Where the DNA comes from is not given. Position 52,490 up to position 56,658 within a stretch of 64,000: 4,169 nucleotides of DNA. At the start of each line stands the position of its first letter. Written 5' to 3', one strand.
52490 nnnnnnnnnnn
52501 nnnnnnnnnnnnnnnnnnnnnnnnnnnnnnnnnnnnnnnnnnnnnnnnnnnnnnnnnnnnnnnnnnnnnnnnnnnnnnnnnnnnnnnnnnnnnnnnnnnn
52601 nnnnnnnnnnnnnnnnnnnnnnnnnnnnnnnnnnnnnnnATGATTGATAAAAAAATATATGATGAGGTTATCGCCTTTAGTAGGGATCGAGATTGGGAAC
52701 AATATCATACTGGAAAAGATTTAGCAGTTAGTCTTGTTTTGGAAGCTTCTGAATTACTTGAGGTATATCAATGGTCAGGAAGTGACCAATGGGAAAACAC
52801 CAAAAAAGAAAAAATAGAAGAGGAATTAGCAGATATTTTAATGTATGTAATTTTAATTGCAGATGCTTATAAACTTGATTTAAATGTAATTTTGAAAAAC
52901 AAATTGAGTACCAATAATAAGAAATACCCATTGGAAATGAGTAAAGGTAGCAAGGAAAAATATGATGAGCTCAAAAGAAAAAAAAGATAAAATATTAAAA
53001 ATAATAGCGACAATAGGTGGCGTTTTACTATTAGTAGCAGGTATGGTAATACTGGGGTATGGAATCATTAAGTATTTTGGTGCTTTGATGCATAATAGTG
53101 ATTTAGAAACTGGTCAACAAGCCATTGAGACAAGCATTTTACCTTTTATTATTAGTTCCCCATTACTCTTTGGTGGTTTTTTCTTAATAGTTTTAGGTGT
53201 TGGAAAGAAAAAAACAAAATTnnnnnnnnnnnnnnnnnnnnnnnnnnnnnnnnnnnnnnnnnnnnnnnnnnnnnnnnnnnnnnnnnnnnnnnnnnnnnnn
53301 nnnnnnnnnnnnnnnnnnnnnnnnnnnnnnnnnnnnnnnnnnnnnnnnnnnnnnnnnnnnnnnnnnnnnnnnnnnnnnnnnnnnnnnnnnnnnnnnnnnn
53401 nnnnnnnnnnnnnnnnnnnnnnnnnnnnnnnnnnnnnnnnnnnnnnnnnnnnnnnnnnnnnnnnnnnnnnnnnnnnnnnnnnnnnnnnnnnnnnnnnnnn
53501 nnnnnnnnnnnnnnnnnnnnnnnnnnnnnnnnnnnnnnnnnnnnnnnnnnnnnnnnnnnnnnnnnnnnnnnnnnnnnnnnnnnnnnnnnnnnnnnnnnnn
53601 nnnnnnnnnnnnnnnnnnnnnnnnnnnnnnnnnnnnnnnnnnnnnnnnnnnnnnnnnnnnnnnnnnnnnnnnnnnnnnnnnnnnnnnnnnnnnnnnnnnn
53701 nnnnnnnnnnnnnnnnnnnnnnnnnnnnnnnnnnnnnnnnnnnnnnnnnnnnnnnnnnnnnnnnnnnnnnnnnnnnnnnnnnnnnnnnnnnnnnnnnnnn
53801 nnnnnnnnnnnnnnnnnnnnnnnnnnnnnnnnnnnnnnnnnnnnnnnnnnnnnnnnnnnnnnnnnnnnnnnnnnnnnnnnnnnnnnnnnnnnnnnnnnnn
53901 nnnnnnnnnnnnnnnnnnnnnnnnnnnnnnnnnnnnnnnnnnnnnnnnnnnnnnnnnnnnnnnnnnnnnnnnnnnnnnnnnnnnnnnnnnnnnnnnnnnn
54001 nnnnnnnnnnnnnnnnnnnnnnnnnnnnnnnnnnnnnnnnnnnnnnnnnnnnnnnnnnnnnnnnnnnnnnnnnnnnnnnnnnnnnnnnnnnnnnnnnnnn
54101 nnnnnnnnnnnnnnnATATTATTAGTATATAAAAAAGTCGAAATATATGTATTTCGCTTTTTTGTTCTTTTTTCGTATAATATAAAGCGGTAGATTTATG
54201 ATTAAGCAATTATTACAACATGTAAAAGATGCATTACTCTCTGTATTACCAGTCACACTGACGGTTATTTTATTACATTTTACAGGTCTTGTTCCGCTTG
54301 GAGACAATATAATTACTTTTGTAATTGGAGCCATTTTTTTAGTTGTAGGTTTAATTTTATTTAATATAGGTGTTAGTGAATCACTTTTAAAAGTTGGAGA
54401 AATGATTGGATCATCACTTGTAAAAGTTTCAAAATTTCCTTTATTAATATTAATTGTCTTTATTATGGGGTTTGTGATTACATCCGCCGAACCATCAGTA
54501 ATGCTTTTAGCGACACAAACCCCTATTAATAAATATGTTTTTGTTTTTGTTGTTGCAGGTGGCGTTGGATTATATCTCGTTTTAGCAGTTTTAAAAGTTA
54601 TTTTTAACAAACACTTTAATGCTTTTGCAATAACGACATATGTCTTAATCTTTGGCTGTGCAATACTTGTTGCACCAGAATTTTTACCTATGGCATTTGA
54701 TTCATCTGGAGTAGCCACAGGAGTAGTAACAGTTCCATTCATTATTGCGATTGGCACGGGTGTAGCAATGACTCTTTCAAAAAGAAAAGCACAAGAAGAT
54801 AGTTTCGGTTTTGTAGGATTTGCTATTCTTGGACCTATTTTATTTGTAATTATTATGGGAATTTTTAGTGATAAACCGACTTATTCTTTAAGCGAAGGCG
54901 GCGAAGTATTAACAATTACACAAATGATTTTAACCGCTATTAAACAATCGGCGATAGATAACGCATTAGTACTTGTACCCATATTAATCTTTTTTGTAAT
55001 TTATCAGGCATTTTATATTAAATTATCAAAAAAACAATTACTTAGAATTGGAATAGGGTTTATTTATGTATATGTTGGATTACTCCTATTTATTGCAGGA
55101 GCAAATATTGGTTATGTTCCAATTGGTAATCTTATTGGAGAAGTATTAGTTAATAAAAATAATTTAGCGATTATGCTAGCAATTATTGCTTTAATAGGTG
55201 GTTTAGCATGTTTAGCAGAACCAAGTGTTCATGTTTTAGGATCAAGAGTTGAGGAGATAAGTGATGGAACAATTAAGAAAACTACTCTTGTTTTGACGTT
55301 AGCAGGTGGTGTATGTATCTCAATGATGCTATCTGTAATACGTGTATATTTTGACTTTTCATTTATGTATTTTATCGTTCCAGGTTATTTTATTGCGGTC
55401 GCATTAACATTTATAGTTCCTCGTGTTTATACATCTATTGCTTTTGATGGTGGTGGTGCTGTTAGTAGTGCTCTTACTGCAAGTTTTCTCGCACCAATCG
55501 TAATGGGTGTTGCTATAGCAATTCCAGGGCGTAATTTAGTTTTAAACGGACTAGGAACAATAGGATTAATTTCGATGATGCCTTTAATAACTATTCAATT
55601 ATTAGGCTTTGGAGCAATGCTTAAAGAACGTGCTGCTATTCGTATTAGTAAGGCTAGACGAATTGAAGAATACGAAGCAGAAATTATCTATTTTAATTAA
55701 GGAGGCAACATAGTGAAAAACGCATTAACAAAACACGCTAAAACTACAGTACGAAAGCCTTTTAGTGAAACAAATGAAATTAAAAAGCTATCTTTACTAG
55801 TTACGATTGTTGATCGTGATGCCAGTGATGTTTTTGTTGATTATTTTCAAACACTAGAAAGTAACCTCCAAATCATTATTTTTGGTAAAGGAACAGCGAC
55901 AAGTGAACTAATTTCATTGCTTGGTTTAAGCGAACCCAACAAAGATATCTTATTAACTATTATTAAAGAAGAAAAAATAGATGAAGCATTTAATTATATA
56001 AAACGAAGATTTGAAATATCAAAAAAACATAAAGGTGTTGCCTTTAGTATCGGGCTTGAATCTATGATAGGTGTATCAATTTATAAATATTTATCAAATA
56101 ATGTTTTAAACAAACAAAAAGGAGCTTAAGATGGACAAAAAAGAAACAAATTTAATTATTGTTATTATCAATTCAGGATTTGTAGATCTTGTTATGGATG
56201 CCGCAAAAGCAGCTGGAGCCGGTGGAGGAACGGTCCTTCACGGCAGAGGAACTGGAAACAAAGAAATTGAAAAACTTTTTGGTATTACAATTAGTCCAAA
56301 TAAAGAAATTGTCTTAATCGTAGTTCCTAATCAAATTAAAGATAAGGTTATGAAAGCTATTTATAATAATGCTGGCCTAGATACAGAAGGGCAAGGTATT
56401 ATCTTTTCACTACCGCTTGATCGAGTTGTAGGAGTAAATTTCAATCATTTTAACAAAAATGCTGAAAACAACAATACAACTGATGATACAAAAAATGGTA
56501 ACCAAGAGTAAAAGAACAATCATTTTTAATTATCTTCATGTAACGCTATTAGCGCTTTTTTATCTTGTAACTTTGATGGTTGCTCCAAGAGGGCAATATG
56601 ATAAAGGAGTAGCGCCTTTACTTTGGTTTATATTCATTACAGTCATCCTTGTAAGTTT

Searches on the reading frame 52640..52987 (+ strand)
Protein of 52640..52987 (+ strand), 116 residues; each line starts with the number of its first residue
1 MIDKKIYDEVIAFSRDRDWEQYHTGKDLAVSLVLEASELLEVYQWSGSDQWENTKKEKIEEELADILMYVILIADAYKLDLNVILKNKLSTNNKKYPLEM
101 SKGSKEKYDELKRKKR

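Call 7: search_protein_families(library=pfam, proteins=[window:52640-52987:+], max_evalue=0.001)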
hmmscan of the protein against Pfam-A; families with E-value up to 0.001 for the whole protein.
window:52640-52987:+ (116 aa): 2 families
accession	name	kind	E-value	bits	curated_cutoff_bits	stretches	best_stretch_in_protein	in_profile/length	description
PF12643.12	MazG-like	-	1.2e-14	54.7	27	1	31-111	2-85/85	MazG-like family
PF03819.22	MazG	-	3.8e-05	24.3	22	1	29-96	7-66/74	MazG nucleotide pyrophosphohydrolase domain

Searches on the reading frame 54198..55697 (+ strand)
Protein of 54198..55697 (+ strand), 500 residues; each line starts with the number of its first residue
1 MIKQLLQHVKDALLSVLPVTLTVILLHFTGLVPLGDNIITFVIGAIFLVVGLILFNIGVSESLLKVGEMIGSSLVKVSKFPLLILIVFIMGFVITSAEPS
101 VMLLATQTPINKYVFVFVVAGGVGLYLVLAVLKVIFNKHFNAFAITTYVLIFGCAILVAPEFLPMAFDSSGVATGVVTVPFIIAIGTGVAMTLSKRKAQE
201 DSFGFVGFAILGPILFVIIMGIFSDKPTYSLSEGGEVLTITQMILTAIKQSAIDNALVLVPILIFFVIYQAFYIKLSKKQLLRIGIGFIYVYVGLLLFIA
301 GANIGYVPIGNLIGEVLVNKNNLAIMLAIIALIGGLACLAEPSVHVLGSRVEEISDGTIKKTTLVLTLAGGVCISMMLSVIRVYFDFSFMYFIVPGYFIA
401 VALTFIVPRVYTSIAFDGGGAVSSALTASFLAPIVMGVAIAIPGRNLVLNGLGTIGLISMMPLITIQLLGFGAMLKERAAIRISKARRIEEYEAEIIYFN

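Call 7: search_protein_families(library=pfam, proteins=[window:54198-55697:+], max_evalue=0.001)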
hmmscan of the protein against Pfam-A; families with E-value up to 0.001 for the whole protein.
window:54198-55697:+ (500 aa): 1 family
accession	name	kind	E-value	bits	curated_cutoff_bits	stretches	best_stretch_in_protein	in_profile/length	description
PF07556.16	DUF1538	-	2.8e-106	353.9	22.6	2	262-471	1-210/211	Protein of unknown function (DUF1538)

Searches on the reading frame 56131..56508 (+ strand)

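Call 7: search_protein_families(library=pfam, proteins=[window:56131-56508:+], max_evalue=0.001)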
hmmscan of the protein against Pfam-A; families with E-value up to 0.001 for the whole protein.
window:56131-56508:+ (126 aa): 1 family
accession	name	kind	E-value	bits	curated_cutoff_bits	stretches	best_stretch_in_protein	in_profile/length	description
PF00543.27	P-II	-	1.3e-09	38.7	25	1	7-102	2-98/102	Nitrogen regulatory protein P-II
